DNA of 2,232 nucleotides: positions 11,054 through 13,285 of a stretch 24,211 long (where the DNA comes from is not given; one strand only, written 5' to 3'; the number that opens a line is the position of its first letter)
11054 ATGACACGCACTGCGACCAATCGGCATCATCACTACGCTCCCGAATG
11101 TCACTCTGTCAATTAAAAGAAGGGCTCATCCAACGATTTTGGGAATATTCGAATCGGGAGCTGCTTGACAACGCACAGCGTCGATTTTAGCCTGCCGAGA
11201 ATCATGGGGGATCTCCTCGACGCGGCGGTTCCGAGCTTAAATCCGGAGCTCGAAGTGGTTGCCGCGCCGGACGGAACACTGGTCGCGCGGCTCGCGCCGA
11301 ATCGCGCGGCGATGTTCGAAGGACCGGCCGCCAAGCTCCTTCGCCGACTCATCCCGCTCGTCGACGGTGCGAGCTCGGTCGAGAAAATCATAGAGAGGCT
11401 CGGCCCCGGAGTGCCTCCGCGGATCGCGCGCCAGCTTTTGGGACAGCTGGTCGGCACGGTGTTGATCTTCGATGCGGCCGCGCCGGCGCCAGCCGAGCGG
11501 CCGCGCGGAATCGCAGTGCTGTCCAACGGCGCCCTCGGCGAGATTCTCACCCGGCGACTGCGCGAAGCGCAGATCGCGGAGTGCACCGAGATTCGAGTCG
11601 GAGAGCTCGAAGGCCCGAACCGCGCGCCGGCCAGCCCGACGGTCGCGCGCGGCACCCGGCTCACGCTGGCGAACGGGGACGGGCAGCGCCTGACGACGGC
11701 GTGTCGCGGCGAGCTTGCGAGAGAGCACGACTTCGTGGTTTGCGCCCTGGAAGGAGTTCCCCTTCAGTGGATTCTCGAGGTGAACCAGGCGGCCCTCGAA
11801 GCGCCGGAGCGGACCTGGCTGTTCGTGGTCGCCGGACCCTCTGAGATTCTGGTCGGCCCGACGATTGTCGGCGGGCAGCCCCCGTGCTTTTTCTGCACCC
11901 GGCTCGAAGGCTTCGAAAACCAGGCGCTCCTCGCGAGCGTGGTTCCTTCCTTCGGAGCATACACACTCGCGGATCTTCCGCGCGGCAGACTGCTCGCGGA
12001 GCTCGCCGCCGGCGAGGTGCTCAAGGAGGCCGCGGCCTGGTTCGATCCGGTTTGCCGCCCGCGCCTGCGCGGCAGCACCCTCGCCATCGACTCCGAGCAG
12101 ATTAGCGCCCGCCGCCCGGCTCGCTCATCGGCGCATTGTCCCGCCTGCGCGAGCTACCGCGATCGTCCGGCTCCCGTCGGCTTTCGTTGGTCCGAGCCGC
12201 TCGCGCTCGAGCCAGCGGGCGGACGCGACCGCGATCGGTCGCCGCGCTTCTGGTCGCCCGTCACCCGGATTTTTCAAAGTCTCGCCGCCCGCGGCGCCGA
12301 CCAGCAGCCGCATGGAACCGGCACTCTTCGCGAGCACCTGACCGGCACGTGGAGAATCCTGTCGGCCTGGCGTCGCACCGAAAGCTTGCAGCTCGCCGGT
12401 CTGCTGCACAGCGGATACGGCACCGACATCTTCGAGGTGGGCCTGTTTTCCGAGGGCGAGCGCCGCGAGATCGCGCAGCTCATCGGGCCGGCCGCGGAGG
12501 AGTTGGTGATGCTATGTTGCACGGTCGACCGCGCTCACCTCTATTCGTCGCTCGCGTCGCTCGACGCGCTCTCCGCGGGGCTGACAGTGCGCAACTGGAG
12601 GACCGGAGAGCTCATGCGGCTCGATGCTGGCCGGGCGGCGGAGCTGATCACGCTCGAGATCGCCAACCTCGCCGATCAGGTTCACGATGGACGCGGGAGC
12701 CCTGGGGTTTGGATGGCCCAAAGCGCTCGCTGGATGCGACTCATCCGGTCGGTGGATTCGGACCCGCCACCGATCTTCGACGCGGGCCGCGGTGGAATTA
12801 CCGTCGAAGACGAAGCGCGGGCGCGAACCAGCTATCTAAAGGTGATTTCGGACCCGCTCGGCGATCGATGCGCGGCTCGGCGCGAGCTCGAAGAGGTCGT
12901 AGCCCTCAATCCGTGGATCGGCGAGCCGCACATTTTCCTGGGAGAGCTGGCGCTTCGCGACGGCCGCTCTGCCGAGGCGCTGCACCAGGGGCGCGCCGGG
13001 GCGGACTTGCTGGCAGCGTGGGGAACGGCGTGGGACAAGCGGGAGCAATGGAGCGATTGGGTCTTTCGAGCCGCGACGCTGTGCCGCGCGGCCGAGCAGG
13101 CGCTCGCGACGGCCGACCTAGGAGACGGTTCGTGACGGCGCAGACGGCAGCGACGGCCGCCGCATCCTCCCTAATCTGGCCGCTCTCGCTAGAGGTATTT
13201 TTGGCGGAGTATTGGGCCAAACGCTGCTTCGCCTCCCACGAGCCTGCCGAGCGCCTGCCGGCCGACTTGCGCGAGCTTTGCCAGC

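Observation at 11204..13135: Leader-binding (ThiF/RRE-like) domain fused to an HD-like DUF6817-type domain and TPRs: candidate new RiPP-modifying enzyme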

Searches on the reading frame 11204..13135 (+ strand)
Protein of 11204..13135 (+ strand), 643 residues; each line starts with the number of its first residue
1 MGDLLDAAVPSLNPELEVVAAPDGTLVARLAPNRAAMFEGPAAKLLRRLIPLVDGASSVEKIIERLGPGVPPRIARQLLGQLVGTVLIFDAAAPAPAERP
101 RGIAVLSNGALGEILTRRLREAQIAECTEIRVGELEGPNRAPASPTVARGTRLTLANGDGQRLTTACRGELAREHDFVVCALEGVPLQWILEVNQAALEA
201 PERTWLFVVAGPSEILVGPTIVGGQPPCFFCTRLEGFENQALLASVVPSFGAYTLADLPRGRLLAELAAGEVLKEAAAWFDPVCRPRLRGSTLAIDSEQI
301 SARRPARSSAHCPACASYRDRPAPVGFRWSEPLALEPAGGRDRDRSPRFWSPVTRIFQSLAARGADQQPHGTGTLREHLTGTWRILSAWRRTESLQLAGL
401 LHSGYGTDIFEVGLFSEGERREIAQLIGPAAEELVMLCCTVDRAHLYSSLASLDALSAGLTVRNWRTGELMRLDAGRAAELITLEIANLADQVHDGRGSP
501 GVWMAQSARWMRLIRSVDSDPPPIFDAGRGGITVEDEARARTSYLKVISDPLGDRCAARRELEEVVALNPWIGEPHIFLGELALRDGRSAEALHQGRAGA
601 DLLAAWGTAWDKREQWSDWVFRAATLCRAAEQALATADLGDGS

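Call 6: search_protein_families(library=pfam, proteins=[window:11204-13135:+], max_evalue=0.01)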
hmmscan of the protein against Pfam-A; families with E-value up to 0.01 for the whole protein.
window:11204-13135:+ (643 aa): 1 family
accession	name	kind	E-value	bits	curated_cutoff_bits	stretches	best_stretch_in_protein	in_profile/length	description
PF20680.3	DUF6817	-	2.7e-22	79.1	25.2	1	360-443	2-85/85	Domain of unknown function (DUF6817)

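Call 8: search_protein_families(library=ncbifam, proteins=[window:11204-13135:+], max_evalue=0.01)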
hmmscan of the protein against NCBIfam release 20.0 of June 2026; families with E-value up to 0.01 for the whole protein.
window:11204-13135:+ (643 aa): 1 family
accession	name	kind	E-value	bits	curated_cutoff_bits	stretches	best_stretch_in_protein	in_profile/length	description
TIGR03882.1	cyclo_dehyd_2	equivalog_domain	3.2e-06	27.5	36.9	1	203-340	1-141/164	TOMM precursor leader peptide-binding protein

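Call 18: find_homologous_proteins(query=window:11204-13135:+)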
Query window:11204-13135:+ (643 aa): 1 proteins with E <= 0.001 among 8000 candidates.
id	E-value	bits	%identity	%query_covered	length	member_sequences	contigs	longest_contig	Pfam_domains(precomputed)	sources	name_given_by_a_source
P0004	0.0e+0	1016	100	70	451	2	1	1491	PF20680.4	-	-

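Call 27: search_solved_structures(query=window:11204-13135:+, max_evalue=10)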
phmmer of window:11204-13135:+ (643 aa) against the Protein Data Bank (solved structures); distinct sequences matched with E-value up to 10: 2.
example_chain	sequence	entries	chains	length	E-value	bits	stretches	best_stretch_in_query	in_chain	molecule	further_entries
4v1t_A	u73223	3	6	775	0.0016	20.2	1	44-246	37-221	LYND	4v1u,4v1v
4ogd_A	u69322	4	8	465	0.88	11.2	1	367-416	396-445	Succinate-semialdehyde dehydrogenase | Succinic semialdehyde dehydrogenase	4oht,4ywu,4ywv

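Call 34: predict_structure(protein=window:11204-13135:+)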
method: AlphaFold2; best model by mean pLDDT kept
length: 643 residues; sequences in the alignment: 1
mean_pLDDT: 35.2   pTM: 0.23
mean pLDDT of the five models: 35.2, 31.6, 31.3, 31.1, 28.0
residues with pLDDT >= 90: 0; 70-90: 0; 50-70: 20; < 50: 623
segments of 3 or more residues with pLDDT < 50: 1-59, 71-154, 165-185, 196-643
pLDDT, mean of each block of 10 residues (from residue 1): 38 40 36 35 41 43 53 47 31 27 29 39 31 27 34 48 47 37 50 48 40 37 31 31 31 29 32 33 29 27 26 28 23 23 25 34 33 37 36 38 36 41 41 31 31 36 37 43 44 40 36 28 28 29 28 32 33 33 37 36 37 36 36 40 35
secondary structure, 60 per line:
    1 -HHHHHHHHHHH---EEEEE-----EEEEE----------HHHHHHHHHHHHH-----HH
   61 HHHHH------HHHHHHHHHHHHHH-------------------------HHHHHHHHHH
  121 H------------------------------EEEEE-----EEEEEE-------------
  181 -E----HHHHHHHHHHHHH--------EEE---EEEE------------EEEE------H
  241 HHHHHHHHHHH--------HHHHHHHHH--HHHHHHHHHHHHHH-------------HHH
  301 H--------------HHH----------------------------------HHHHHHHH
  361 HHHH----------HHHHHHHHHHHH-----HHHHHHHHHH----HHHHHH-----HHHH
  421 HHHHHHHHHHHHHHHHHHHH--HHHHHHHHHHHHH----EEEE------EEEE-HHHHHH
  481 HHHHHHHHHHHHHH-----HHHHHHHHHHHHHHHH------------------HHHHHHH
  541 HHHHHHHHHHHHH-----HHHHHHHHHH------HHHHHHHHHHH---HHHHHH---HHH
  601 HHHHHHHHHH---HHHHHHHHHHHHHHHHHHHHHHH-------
elements in order: H2-12 E16-20 E26-30 H41-53 H59-65 H72-85 H111-121 E152-156 E162-167 H187-199 E208-210 E214-217 E230-233 H240-251 H260-268 H271-284 H298-301 H353-364 H375-386 H392-401 H406-411 H417-440 H443-455 E460-463 E470-473 H475-494 H500-515 H534-553 H559-568 H575-585 H589-594 H598-610 H614-636

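Call 35: search_protein_representatives(protein=window:11204-13135:+)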
Query: 643 residues. Proteins with E-value up to 0.001 (for the whole library): 1828; up to 1e-10: 522; up to 1e-30: 71. The best 150 are listed.
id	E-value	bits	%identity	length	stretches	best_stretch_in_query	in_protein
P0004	0.0e+00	1016.4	100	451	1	193-643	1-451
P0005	7.6e-58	213.0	37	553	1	175-627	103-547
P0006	2.9e-57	211.0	44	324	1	351-628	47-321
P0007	1.7e-52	195.3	35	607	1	171-622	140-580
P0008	4.8e-52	193.8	40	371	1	354-635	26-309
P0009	1.1e-51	192.7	42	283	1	360-633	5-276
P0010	1.6e-51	192.1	41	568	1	353-625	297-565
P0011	3.3e-51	191.1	43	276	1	360-626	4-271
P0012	1.4e-50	189.0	39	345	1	351-630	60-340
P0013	2.8e-50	188.0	41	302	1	355-635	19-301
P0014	1.0e-49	186.1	41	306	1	328-627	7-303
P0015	9.9e-49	182.9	32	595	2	169-624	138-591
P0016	3.0e-48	181.3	43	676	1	352-628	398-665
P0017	1.1e-47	179.4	33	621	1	7-621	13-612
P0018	1.3e-46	175.8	38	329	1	316-630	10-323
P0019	1.1e-45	172.8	34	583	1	171-626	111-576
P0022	3.2e-44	168.0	32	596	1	161-628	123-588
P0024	1.6e-43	165.6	33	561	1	170-622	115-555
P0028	3.4e-42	161.3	36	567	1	359-637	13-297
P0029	1.2e-41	159.5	34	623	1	358-631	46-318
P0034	7.5e-39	150.2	40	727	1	358-630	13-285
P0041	1.2e-36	143.0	37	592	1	360-631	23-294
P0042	1.2e-36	142.9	32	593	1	356-633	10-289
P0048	7.5e-35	137.0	34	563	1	354-631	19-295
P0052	2.3e-34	135.4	36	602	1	358-621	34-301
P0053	2.5e-34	135.3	36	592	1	347-623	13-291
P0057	7.9e-34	133.6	35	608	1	354-626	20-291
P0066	1.3e-32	129.6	36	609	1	327-627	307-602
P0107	2.9e-27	111.9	34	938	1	353-628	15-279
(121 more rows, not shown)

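Call 36: search_protein_families(library=ncbifam, proteins=[P0005, P0007, P0015, P0017, P0019, P0022, P0024, P0010, P0016, P0066], max_evalue=0.01)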
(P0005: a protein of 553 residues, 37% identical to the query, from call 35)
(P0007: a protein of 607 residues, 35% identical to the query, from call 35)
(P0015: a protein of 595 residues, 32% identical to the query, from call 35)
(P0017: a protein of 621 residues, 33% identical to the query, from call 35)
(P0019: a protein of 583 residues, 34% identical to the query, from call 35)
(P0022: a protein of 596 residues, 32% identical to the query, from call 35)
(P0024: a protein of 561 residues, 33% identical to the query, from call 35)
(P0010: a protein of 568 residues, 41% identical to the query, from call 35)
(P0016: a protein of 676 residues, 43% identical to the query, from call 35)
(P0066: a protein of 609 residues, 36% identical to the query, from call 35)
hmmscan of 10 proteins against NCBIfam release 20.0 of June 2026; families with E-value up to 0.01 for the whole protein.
P0005 (553 aa): 1 family
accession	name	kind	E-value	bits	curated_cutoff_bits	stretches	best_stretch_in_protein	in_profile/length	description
TIGR03882.1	cyclo_dehyd_2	equivalog_domain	3.5e-05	24.1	36.9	1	131-250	2-122/164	TOMM precursor leader peptide-binding protein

P0007 (607 aa): 1 family
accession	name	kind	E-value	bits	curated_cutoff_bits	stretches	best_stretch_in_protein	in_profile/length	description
TIGR03882.1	cyclo_dehyd_2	equivalog_domain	1.6e-05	25.1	36.9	1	173-294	2-125/164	TOMM precursor leader peptide-binding protein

P0015 (595 aa): 1 family
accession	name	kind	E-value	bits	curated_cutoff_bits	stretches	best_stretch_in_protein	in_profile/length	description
TIGR03882.1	cyclo_dehyd_2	equivalog_domain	0.00077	19.7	36.9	1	174-294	3-125/164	TOMM precursor leader peptide-binding protein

P0017 (621 aa): 1 family
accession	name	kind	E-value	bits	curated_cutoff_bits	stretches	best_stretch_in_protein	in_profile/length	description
TIGR03882.1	cyclo_dehyd_2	equivalog_domain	1e-06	29.1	36.9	1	193-317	3-128/164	TOMM precursor leader peptide-binding protein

P0019 (583 aa): 1 family
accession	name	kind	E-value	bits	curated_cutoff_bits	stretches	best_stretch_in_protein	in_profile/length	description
TIGR03882.1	cyclo_dehyd_2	equivalog_domain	0.0058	16.9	36.9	0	143-240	2-104/164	TOMM precursor leader peptide-binding protein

P0022 (596 aa): 1 family
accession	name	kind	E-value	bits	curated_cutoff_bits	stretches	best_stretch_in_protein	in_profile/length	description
TIGR03882.1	cyclo_dehyd_2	equivalog_domain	1.9e-06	28.2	36.9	1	166-282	2-115/164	TOMM precursor leader peptide-binding protein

P0024 (561 aa): 0 families

P0010 (568 aa): 0 families

P0016 (676 aa): 0 families

P0066 (609 aa): 0 families

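Call 37: search_protein_families(library=pfam, proteins=[P0005, P0007, P0015, P0017, P0019, P0022, P0024, P0010, P0016, P0066], max_evalue=0.01)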
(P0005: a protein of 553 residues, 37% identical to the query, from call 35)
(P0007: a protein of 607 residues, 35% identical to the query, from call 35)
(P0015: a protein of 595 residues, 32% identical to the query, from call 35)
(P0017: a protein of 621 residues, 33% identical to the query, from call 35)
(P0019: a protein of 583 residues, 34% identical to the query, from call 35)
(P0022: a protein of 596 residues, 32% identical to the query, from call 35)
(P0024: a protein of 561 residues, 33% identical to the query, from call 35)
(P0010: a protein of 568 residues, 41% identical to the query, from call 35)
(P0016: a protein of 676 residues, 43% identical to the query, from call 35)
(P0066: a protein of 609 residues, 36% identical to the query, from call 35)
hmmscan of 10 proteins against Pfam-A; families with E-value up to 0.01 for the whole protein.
P0005 (553 aa): 1 family
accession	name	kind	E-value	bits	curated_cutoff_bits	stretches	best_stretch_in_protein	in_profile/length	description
PF20680.3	DUF6817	-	2.5e-26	92.1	25.2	1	290-373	2-85/85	Domain of unknown function (DUF6817)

P0007 (607 aa): 1 family
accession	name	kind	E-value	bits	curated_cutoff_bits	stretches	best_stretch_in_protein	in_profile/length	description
PF20680.3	DUF6817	-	2.7e-25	88.8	25.2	1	323-406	2-85/85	Domain of unknown function (DUF6817)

P0015 (595 aa): 1 family
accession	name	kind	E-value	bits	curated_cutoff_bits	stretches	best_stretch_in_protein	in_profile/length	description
PF20680.3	DUF6817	-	1e-26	93.3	25.2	1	333-416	2-85/85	Domain of unknown function (DUF6817)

P0017 (621 aa): 1 family
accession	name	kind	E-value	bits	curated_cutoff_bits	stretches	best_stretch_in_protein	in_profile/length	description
PF20680.3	DUF6817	-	4.1e-24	85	25.2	1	354-437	2-85/85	Domain of unknown function (DUF6817)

P0019 (583 aa): 1 family
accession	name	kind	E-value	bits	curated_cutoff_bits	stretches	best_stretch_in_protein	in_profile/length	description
PF20680.3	DUF6817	-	4.3e-18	65.7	25.2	1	311-392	4-85/85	Domain of unknown function (DUF6817)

P0022 (596 aa): 1 family
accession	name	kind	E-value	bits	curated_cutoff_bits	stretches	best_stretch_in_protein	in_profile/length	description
PF20680.3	DUF6817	-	7.5e-21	74.5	25.2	1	329-404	9-84/85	Domain of unknown function (DUF6817)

P0024 (561 aa): 1 family
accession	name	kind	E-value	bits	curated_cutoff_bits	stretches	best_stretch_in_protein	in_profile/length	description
PF20680.3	DUF6817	-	3.7e-23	81.9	25.2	1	297-380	2-85/85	Domain of unknown function (DUF6817)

P0010 (568 aa): 1 family
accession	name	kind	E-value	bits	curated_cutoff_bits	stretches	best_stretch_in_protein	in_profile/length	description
PF20680.3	DUF6817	-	6.9e-27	93.8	25.2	1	304-387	2-85/85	Domain of unknown function (DUF6817)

P0016 (676 aa): 2 families
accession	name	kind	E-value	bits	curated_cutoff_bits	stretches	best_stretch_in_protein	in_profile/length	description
PF20680.3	DUF6817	-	6.6e-26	90.7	25.2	1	408-488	5-85/85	Domain of unknown function (DUF6817)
PF13578.12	Methyltransf_24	-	2.2e-12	48.2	26.3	1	41-170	1-103/105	Methyltransferase domain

P0066 (609 aa): 1 family
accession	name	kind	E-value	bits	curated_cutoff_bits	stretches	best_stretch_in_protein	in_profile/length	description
PF20680.3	DUF6817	-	3.6e-20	72.3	25.2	1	340-423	1-84/85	Domain of unknown function (DUF6817)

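Call 41: find_encoding_contigs(protein=P0017, flank=10000, max_places=3)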
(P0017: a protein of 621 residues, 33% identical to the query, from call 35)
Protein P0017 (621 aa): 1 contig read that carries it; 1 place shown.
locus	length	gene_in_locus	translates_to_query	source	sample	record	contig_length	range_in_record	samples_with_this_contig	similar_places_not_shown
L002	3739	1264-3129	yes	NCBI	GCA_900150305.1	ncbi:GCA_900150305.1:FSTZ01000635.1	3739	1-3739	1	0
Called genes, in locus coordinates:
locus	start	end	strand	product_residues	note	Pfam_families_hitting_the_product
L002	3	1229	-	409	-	?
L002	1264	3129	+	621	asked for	PF20680:DUF6817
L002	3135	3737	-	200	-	?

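Call 42: find_encoding_contigs(protein=P0007, flank=10000, max_places=3)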
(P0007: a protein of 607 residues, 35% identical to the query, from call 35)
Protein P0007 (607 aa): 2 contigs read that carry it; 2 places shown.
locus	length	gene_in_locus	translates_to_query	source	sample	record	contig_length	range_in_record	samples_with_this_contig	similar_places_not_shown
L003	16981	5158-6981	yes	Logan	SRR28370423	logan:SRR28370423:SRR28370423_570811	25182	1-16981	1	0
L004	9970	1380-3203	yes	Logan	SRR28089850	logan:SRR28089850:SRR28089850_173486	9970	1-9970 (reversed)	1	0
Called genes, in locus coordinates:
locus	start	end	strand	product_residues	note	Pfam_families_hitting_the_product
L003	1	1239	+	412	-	PF02624:YcaO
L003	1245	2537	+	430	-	PF07812:TfuA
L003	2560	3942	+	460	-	-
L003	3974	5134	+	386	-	PF13621:Cupin_8, PF08007:JmjC_2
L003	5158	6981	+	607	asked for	PF20680:DUF6817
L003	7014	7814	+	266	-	PF00685:Sulfotransfer_1 (faint), PF13469:Sulfotransfer_3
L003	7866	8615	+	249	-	PF20043:DUF6445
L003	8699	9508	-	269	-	PF01479:S4 (weak), PF01728:FtsJ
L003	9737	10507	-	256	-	PF09037:Sulphotransf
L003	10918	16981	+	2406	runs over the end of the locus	PF13471:Transglut_core3, PF01841:Transglut_core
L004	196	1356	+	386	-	PF13621:Cupin_8, PF08007:JmjC_2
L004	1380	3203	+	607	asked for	PF20680:DUF6817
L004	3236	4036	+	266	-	PF00685:Sulfotransfer_1 (faint), PF13469:Sulfotransfer_3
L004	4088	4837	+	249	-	PF20043:DUF6445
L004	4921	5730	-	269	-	PF01479:S4 (weak), PF01728:FtsJ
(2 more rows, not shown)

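Call 43: find_encoding_contigs(protein=P0015, flank=10000, max_places=3)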
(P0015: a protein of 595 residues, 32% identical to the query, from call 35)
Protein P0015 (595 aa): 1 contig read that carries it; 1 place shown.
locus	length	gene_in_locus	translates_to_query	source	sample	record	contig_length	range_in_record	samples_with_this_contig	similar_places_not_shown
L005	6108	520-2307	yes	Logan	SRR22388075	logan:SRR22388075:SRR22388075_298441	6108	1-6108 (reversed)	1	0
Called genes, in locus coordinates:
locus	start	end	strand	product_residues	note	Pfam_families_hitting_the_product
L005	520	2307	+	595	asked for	PF20680:DUF6817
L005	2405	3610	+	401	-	PF08007:JmjC_2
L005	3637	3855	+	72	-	-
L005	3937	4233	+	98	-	-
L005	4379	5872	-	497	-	PF05598:DUF772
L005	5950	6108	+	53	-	?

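Call 44: find_encoding_contigs(protein=P0022, flank=10000, max_places=3)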
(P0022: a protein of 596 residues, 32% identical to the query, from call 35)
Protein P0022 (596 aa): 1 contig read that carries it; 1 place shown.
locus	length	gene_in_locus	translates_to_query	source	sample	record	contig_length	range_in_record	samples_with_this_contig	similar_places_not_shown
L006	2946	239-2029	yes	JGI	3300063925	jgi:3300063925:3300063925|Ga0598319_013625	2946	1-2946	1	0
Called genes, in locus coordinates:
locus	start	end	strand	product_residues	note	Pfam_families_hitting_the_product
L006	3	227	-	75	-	?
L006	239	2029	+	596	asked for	PF20680:DUF6817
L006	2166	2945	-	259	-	?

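Call 45: find_encoding_contigs(protein=P0005, flank=10000, max_places=3)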
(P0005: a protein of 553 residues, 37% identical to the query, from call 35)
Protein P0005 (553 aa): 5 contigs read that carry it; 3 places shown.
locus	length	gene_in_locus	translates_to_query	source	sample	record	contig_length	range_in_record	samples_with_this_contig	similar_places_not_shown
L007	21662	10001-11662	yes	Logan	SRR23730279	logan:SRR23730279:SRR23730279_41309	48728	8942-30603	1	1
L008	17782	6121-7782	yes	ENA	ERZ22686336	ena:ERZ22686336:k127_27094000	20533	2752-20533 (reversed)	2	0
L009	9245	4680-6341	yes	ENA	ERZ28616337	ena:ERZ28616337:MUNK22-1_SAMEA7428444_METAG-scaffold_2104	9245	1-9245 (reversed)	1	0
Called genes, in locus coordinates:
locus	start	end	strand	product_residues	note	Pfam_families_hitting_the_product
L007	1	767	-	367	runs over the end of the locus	-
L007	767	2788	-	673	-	PF01408:GFO_IDH_MocA, PF22725:GFO_IDH_MocA_C3, PF01073:3Beta_HSD, PF01370:Epimerase, PF05368:NmrA, PF13460:NAD_binding_10, PF16363:GDP_Man_Dehyd, PF07993:NAD_binding_4, +2 more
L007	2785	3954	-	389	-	PF00534:Glycos_transf_1 (weak), PF13692:Glyco_trans_1_4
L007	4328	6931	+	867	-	PF06452:CBM9_1 (weak), PF19313:DUF5916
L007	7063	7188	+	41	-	-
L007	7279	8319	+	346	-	PF00899:ThiF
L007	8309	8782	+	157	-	-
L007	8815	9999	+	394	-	PF04305:DUF455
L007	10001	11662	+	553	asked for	PF20680:DUF6817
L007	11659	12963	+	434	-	PF08007:JmjC_2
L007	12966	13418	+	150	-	-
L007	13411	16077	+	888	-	PF03412:Peptidase_C39, PF00664:ABC_membrane (weak), PF00005:ABC_tran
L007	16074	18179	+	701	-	PF00005:ABC_tran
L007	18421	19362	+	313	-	PF02628:COX15-CtaA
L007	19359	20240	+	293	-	PF01040:UbiA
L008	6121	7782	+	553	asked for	PF20680:DUF6817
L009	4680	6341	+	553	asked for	PF20680:DUF6817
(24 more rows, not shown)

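Call 46: find_encoding_contigs(protein=P0019, flank=10000, max_places=3)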
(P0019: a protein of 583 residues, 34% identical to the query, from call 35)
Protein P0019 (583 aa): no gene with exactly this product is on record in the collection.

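Call 47: find_encoding_contigs(protein=P0024, flank=10000, max_places=3)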
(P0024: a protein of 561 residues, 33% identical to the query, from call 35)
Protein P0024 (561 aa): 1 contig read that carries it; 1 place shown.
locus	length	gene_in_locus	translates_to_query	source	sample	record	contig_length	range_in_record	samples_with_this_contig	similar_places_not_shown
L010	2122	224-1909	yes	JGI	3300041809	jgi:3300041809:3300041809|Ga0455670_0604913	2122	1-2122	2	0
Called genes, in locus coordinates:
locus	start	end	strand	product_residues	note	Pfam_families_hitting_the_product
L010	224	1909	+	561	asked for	PF20680:DUF6817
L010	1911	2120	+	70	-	?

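Call 55: search_protein_families(library=pfam, proteins=[P0028, P0029, P0041, P0042, P0048, P0052, P0053, P0034, P0107, P0057], max_evalue=0.001)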
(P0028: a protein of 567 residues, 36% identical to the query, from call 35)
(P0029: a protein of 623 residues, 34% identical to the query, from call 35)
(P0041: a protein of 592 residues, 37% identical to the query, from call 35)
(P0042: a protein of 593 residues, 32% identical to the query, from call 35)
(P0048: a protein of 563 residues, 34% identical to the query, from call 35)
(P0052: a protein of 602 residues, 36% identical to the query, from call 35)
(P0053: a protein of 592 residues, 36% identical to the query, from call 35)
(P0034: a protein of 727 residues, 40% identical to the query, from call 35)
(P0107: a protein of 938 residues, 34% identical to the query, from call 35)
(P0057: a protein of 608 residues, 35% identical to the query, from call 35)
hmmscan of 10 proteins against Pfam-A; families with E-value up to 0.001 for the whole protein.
P0028 (567 aa): 2 families
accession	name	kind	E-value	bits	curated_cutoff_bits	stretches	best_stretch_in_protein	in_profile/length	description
PF05118.21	Asp_Arg_Hydrox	-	6.4e-51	172.7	22.6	1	377-525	3-157/157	Aspartyl/Asparaginyl beta-hydroxylase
PF20680.3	DUF6817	-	9.4e-27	93.4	25.2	1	14-98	2-85/85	Domain of unknown function (DUF6817)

P0029 (623 aa): 2 families
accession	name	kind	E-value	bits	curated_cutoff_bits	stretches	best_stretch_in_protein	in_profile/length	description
PF05118.21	Asp_Arg_Hydrox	-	4.1e-44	150.6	22.6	1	439-582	7-157/157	Aspartyl/Asparaginyl beta-hydroxylase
PF20680.3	DUF6817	-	7.9e-23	80.8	25.2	1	48-131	2-85/85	Domain of unknown function (DUF6817)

P0041 (592 aa): 2 families
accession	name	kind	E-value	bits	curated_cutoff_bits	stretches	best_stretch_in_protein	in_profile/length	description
PF05118.21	Asp_Arg_Hydrox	-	1e-47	162.3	22.6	1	404-548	6-157/157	Aspartyl/Asparaginyl beta-hydroxylase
PF20680.3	DUF6817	-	5.5e-28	97.4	25.2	1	23-106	2-85/85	Domain of unknown function (DUF6817)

P0042 (593 aa): 2 families
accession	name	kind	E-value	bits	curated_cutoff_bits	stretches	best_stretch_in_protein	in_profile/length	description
PF05118.21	Asp_Arg_Hydrox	-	5.9e-51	172.9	22.6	1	391-538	4-157/157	Aspartyl/Asparaginyl beta-hydroxylase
PF20680.3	DUF6817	-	1.2e-23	83.4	25.2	1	13-98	1-85/85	Domain of unknown function (DUF6817)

P0048 (563 aa): 2 families
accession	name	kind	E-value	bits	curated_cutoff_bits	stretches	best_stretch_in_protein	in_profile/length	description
PF05118.21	Asp_Arg_Hydrox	-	4.1e-43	147.4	22.6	1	402-548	4-157/157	Aspartyl/Asparaginyl beta-hydroxylase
PF20680.3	DUF6817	-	7.9e-26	90.5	25.2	1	25-108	2-85/85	Domain of unknown function (DUF6817)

P0052 (602 aa): 2 families
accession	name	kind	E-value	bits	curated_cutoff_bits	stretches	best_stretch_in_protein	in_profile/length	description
PF05118.21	Asp_Arg_Hydrox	-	2.8e-47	160.9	22.6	1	409-559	1-157/157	Aspartyl/Asparaginyl beta-hydroxylase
PF20680.3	DUF6817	-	2.3e-25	89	25.2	1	35-120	1-85/85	Domain of unknown function (DUF6817)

P0053 (592 aa): 2 families
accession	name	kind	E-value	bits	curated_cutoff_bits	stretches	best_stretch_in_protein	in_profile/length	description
PF05118.21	Asp_Arg_Hydrox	-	1e-45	155.8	22.6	1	400-550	1-157/157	Aspartyl/Asparaginyl beta-hydroxylase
PF20680.3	DUF6817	-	7.6e-25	87.3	25.2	1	23-107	2-85/85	Domain of unknown function (DUF6817)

P0034 (727 aa): 2 families
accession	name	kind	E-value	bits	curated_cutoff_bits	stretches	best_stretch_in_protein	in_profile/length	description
PF05118.21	Asp_Arg_Hydrox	-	4.3e-46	157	22.6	1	375-524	2-157/157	Aspartyl/Asparaginyl beta-hydroxylase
PF20680.3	DUF6817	-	2.3e-22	79.4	25.2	1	15-99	2-85/85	Domain of unknown function (DUF6817)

P0107 (938 aa): 2 families
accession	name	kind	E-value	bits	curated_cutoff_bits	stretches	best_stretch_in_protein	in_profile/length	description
PF05118.21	Asp_Arg_Hydrox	-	6.5e-45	153.2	22.6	1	393-537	6-157/157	Aspartyl/Asparaginyl beta-hydroxylase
PF20680.3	DUF6817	-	4.4e-25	88.1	25.2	1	22-105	2-85/85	Domain of unknown function (DUF6817)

P0057 (608 aa): 2 families
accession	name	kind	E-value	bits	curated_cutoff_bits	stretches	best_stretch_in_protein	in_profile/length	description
PF05118.21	Asp_Arg_Hydrox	-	2e-47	161.4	22.6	1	410-550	9-157/157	Aspartyl/Asparaginyl beta-hydroxylase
PF20680.3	DUF6817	-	6.3e-25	87.6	25.2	1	26-107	2-83/85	Domain of unknown function (DUF6817)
